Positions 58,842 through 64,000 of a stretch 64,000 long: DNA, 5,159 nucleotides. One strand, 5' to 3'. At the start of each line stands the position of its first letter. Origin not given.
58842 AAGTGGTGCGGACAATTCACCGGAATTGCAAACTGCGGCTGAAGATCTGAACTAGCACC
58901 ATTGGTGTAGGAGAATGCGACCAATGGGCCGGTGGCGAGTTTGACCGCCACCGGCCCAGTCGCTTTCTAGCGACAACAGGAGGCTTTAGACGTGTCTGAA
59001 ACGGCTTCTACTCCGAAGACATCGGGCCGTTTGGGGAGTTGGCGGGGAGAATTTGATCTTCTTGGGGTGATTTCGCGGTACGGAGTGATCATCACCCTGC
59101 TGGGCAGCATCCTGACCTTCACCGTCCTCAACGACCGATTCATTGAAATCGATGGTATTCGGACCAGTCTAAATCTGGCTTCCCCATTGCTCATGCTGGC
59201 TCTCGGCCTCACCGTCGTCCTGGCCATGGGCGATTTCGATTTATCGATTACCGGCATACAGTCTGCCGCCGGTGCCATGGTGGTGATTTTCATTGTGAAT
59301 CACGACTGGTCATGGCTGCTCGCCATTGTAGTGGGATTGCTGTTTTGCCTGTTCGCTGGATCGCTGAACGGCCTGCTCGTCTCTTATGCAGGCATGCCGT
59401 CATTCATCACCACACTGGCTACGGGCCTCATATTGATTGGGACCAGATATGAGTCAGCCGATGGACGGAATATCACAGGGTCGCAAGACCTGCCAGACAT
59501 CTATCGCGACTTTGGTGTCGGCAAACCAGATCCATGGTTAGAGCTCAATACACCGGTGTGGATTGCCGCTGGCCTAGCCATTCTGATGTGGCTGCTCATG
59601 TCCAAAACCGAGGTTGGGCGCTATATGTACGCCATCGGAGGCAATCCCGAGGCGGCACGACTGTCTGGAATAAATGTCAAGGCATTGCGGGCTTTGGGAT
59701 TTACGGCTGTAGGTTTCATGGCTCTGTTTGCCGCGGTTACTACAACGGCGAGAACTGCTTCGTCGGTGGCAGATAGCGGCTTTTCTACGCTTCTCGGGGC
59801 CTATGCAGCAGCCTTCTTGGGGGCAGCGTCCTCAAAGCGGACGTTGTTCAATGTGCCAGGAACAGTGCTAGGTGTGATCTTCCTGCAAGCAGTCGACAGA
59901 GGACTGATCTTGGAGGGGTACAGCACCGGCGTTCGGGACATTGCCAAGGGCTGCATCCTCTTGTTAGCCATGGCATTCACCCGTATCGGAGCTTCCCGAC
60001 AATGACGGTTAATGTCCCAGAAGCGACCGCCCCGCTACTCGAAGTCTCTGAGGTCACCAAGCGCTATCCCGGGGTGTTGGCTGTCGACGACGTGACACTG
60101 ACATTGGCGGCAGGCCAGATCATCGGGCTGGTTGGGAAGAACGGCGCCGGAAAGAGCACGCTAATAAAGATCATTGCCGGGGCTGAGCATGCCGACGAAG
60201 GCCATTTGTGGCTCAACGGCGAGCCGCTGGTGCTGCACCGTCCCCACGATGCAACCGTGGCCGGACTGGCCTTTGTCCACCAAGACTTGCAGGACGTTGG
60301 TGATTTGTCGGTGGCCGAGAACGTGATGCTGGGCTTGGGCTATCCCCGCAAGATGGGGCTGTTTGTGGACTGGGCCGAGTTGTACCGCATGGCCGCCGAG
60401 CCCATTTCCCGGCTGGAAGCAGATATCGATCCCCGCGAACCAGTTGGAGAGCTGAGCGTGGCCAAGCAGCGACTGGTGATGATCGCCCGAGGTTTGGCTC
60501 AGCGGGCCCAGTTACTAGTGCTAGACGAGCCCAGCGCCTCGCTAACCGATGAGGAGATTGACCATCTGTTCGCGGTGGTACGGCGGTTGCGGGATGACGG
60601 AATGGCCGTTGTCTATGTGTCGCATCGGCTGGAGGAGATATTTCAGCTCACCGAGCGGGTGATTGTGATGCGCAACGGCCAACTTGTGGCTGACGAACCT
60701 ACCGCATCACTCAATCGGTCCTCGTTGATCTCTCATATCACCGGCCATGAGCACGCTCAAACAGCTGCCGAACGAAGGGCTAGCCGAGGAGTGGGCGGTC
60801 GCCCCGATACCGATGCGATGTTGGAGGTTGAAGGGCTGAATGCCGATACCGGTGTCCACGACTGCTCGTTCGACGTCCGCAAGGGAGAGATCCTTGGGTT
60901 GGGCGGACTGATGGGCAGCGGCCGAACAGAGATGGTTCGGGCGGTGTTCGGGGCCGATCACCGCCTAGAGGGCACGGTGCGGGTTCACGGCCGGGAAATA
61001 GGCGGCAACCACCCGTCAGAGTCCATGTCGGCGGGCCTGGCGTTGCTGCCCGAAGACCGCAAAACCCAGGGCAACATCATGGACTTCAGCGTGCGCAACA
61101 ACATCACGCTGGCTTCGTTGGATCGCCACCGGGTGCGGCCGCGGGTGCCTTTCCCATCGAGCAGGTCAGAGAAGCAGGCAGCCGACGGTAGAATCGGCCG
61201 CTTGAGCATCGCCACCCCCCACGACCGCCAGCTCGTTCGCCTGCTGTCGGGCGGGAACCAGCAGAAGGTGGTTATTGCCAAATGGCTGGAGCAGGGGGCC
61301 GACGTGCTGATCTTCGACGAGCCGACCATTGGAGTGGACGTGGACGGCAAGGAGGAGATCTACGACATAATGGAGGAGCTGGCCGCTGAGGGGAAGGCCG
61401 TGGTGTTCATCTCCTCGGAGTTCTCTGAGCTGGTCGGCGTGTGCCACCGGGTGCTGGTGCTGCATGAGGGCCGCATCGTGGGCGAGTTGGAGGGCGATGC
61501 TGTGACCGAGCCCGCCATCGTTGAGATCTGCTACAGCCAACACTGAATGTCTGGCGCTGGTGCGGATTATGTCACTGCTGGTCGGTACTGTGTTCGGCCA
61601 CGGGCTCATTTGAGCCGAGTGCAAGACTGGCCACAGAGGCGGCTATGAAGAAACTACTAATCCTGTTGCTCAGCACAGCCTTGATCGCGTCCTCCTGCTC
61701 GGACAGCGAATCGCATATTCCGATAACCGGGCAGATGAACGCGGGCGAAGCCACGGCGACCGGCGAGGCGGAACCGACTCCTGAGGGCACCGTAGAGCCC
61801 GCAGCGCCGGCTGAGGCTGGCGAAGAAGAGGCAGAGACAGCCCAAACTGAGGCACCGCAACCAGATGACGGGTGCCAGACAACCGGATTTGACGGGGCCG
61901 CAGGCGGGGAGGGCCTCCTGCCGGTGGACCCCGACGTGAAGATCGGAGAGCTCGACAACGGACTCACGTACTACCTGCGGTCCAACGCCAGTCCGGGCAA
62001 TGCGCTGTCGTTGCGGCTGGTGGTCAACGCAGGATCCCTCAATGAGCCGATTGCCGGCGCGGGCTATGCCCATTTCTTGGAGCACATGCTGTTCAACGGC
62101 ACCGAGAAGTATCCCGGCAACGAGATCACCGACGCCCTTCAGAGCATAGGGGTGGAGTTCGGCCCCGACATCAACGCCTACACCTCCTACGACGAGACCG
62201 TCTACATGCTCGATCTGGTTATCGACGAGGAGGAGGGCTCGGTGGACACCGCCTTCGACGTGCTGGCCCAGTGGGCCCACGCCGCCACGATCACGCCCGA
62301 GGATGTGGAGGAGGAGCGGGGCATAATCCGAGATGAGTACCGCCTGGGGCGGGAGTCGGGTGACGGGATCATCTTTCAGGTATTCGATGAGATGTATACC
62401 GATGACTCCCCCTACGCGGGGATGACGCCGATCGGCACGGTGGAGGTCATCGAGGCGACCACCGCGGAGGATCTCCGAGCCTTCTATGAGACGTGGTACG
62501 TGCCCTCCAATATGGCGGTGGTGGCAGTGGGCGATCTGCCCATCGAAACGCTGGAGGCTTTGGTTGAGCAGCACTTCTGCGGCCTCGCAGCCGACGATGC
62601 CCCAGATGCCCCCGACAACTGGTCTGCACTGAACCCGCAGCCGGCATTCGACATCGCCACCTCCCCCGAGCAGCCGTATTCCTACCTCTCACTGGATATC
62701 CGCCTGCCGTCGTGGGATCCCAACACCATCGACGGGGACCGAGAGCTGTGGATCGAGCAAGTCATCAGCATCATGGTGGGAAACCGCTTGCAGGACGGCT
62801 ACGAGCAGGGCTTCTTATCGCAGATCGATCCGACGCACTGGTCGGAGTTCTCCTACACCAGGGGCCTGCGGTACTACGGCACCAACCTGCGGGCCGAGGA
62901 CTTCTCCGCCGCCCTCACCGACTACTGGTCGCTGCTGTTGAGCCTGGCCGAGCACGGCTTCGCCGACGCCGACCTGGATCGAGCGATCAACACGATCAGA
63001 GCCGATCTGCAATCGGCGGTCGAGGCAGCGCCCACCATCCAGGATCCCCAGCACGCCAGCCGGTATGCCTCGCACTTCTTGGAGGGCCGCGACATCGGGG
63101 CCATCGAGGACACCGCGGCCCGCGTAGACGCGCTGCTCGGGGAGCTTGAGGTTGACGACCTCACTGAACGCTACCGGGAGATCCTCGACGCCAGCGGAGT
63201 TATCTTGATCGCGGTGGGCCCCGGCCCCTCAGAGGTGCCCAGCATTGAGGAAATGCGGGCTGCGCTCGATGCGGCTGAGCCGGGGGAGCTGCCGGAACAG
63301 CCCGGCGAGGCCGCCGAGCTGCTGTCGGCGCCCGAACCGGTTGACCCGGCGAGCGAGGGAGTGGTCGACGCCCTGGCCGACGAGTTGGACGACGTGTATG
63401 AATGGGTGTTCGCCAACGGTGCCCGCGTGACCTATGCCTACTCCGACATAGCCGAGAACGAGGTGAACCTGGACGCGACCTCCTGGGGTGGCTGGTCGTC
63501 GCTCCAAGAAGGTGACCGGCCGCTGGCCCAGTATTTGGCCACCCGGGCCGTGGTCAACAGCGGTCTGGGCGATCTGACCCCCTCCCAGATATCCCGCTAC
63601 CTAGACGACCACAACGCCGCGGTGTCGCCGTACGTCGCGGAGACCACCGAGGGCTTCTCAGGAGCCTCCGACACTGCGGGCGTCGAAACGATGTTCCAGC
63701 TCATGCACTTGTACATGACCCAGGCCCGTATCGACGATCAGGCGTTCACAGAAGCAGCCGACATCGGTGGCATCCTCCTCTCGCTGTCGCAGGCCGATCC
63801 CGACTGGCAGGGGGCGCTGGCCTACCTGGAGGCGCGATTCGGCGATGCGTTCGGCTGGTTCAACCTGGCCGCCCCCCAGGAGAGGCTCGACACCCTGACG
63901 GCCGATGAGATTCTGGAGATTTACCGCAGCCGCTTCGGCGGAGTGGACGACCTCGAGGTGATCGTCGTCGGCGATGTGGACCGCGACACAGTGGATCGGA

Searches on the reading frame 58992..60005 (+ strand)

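Call 28: search_protein_families(library=pfam, proteins=[window:58992-60005:+])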
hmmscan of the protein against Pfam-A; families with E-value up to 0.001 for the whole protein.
window:58992-60005:+ (337 aa): 1 family
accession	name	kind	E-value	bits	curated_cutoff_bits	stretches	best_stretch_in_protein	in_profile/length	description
PF02653.21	BPD_transp_2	-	2.1e-31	109.5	26.8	1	58-327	4-269/269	Branched-chain amino acid transport system / permease component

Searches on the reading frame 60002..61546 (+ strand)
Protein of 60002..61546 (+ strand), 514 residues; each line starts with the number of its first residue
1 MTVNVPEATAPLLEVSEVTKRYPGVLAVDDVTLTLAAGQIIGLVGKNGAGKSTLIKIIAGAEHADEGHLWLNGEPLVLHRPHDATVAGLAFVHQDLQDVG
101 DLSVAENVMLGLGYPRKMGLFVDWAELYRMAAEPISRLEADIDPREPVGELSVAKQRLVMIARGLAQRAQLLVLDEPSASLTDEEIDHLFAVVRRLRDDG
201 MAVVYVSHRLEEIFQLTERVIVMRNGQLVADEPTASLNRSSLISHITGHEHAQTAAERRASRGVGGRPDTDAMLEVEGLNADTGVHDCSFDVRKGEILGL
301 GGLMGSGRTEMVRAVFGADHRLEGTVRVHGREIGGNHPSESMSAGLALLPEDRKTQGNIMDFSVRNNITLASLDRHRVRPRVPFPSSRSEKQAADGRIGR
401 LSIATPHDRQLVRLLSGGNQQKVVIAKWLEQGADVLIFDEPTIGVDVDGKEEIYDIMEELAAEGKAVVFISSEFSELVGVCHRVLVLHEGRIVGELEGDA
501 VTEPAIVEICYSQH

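Call 29: search_protein_families(library=pfam, proteins=[window:60002-61546:+], max_evalue=0.01)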
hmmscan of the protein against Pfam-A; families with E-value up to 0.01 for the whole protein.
window:60002-61546:+ (514 aa): 5 families
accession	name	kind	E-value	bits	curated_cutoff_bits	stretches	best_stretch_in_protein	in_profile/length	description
PF00005.33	ABC_tran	-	2.8e-46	158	25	2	29-178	2-136/137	ABC transporter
PF13304.12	AAA_21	-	5.9e-08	33.6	27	1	40-59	1-20/304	AAA domain, putative AbiEii toxin, Type IV TA system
PF02367.23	TsaE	-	7.4e-05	23.1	26.6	0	34-139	17-115/128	Threonylcarbamoyl adenosine biosynthesis protein TsaE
PF09818.15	ABC_ATPase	-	0.00058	19.4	23.2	0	171-228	190-251/283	P-loop domain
PF03193.22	RsgA_GTPase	-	0.0036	17.6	30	0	34-64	103-132/174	RsgA GTPase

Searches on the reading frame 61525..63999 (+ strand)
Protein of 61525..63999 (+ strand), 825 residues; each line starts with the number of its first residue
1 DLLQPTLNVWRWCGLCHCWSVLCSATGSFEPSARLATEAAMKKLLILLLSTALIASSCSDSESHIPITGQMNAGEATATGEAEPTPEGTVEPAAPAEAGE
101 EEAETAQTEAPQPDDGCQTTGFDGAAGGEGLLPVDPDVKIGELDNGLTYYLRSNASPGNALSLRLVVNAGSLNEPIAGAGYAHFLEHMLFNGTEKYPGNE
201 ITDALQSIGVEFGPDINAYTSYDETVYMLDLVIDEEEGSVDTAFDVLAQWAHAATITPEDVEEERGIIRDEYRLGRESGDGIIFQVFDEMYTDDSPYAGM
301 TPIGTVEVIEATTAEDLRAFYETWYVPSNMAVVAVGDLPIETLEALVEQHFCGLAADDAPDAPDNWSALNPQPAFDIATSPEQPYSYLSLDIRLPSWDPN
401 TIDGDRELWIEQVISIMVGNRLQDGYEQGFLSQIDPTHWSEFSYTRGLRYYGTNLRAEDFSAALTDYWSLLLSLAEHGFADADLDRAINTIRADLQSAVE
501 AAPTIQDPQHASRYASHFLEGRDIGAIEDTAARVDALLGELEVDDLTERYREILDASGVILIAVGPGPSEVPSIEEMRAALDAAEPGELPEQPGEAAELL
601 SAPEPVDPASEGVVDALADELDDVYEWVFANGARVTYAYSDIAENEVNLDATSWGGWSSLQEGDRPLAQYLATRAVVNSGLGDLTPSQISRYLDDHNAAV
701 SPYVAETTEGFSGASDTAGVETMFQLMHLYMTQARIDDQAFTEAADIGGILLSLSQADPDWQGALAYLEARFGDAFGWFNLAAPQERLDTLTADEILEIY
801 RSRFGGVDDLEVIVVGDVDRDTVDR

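Call 29: search_protein_families(library=pfam, proteins=[window:61525-63999:+], max_evalue=0.01)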
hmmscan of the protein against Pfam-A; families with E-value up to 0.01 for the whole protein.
window:61525-63999:+ (825 aa): 2 families
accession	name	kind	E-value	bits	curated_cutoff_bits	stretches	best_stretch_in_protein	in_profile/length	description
PF00675.25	Peptidase_M16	-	6.2e-29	101.3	22.3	1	154-272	6-116/149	Insulinase (Peptidase family M16)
PF05193.26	Peptidase_M16_C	-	2.7e-17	63.7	23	1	313-490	3-180/181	Peptidase M16 inactive domain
